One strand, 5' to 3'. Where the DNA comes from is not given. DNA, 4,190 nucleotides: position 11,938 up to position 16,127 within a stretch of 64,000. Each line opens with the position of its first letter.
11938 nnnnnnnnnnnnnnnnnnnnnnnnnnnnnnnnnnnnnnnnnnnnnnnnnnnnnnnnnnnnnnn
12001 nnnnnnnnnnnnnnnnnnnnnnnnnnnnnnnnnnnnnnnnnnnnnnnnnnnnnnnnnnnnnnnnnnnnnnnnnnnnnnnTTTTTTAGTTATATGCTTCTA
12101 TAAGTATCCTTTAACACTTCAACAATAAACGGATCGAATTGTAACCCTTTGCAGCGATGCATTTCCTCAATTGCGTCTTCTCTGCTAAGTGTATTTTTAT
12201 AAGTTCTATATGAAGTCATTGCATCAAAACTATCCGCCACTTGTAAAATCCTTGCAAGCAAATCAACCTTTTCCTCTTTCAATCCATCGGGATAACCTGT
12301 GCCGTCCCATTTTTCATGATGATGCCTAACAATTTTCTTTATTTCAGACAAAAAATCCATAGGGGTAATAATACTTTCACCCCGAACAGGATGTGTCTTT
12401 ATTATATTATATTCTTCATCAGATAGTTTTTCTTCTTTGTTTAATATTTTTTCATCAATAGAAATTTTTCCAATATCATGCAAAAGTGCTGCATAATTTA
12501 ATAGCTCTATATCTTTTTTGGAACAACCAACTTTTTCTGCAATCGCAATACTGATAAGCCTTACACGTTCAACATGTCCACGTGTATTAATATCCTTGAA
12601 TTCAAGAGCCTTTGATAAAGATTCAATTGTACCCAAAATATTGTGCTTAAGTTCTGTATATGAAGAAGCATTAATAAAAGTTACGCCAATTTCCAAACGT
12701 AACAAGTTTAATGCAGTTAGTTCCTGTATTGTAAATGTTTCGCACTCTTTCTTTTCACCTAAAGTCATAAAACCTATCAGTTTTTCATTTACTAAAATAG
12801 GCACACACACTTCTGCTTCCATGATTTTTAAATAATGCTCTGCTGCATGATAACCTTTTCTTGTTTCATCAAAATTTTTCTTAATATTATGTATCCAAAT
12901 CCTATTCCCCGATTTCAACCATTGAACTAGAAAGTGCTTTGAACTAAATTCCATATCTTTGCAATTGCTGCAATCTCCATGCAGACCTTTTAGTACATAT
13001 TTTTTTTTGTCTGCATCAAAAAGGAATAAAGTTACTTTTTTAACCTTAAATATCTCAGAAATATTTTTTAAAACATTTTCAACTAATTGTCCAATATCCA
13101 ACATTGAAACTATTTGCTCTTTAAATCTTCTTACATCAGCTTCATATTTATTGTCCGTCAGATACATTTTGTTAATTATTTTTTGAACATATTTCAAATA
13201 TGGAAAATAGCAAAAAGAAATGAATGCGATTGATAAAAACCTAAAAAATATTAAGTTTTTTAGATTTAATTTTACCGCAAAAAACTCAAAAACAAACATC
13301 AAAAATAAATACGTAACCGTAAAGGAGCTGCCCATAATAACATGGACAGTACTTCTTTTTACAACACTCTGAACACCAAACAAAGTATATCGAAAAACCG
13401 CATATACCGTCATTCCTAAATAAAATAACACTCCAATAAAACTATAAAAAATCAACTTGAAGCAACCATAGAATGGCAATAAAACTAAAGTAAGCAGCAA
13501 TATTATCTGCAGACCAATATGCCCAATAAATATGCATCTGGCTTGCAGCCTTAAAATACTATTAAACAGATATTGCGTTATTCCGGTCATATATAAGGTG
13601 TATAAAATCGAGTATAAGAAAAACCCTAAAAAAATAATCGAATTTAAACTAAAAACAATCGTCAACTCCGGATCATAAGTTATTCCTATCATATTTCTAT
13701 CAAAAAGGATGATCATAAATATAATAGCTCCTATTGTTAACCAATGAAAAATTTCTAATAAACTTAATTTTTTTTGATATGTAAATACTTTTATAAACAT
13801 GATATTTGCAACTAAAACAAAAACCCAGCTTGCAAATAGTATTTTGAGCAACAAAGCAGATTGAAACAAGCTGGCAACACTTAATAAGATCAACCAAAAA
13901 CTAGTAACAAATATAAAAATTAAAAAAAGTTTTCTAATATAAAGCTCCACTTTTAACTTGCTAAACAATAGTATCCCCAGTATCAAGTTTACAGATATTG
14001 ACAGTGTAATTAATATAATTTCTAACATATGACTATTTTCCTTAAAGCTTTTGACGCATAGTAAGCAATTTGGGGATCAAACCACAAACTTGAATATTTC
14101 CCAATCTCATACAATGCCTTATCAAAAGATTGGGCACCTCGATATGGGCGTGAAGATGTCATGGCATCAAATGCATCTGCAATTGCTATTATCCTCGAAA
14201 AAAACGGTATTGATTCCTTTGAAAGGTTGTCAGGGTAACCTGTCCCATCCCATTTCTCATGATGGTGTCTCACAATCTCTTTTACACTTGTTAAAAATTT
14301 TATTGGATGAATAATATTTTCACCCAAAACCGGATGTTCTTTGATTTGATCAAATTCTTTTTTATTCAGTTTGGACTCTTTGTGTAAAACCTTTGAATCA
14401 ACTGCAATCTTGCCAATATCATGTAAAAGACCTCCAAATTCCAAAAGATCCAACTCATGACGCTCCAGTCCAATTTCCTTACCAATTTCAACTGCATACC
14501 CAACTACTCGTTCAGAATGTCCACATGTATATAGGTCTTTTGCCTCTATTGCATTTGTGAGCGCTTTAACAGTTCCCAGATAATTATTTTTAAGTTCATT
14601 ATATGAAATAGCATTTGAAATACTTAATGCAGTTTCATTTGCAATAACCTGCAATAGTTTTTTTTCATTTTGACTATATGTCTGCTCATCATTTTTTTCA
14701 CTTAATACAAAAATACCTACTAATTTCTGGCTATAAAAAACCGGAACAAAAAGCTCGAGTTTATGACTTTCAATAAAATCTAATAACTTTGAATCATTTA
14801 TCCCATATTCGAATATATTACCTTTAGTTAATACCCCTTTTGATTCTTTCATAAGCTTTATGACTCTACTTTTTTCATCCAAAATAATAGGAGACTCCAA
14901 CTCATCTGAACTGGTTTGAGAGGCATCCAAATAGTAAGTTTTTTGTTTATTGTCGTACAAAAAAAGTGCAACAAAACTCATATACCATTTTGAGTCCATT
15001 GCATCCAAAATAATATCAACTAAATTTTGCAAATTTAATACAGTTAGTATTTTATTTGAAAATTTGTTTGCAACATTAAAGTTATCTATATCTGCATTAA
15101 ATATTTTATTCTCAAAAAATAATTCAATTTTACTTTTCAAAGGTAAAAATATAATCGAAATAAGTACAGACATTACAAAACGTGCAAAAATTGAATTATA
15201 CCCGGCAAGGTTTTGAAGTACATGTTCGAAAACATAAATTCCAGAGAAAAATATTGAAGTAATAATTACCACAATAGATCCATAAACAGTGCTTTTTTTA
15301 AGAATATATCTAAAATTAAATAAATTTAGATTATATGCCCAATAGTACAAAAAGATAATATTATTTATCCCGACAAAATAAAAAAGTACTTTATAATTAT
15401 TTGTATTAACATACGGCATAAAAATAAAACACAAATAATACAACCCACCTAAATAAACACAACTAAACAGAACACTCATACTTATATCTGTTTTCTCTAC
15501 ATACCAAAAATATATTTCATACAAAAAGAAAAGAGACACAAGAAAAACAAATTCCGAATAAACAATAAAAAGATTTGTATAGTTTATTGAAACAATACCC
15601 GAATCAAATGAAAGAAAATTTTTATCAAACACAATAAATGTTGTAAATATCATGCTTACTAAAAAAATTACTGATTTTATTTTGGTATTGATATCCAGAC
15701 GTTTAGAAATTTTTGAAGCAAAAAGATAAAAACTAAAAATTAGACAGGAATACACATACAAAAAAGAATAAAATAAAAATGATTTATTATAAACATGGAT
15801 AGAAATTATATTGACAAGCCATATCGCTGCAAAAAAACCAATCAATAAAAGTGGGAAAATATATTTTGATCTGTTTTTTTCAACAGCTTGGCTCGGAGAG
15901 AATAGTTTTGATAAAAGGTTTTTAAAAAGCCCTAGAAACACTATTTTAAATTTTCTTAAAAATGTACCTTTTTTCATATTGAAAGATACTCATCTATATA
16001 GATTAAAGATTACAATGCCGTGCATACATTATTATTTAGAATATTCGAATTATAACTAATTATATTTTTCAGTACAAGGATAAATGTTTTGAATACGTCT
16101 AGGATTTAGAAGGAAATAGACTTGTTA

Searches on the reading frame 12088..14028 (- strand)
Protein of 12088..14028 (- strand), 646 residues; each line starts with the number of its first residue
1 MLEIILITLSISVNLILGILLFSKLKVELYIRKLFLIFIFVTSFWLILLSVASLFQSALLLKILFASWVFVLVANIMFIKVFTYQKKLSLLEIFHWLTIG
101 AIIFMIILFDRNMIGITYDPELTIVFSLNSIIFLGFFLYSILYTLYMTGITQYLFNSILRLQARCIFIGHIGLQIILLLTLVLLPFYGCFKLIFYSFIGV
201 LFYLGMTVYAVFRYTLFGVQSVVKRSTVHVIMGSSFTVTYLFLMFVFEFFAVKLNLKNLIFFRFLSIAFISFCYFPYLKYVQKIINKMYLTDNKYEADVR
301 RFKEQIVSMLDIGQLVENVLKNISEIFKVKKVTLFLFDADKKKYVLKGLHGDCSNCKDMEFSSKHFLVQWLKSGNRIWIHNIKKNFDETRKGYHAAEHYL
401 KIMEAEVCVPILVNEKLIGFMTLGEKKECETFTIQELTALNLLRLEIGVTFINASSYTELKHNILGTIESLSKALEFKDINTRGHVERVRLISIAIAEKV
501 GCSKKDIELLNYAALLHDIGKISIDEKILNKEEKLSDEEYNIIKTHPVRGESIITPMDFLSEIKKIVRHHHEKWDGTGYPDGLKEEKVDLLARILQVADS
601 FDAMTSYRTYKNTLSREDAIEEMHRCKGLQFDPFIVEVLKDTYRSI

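Call 39: search_protein_families(library=pfam, max_evalue=0.000001, proteins=[window:12088-14028:-])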
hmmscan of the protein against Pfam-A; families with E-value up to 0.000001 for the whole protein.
window:12088-14028:- (646 aa): 2 families
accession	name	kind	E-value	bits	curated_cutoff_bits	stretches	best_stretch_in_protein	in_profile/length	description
PF13487.12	HD_5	-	3.7e-37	128.1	27.2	1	471-633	3-168/170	HD domain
PF01966.28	HD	-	4.4e-23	82.2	22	1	484-604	3-116/116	HD domain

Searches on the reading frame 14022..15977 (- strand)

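Call 40: search_protein_families(library=pfam, max_evalue=0.000001, proteins=[window:14022-15977:-])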
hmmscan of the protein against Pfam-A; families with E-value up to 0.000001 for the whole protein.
window:14022-15977:- (651 aa): 2 families
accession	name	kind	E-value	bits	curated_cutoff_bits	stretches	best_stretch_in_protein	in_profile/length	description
PF13487.12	HD_5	-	4.9e-38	131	27.2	1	472-637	2-170/170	HD domain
PF01966.28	HD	-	1.9e-21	76.9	22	1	486-606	3-116/116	HD domain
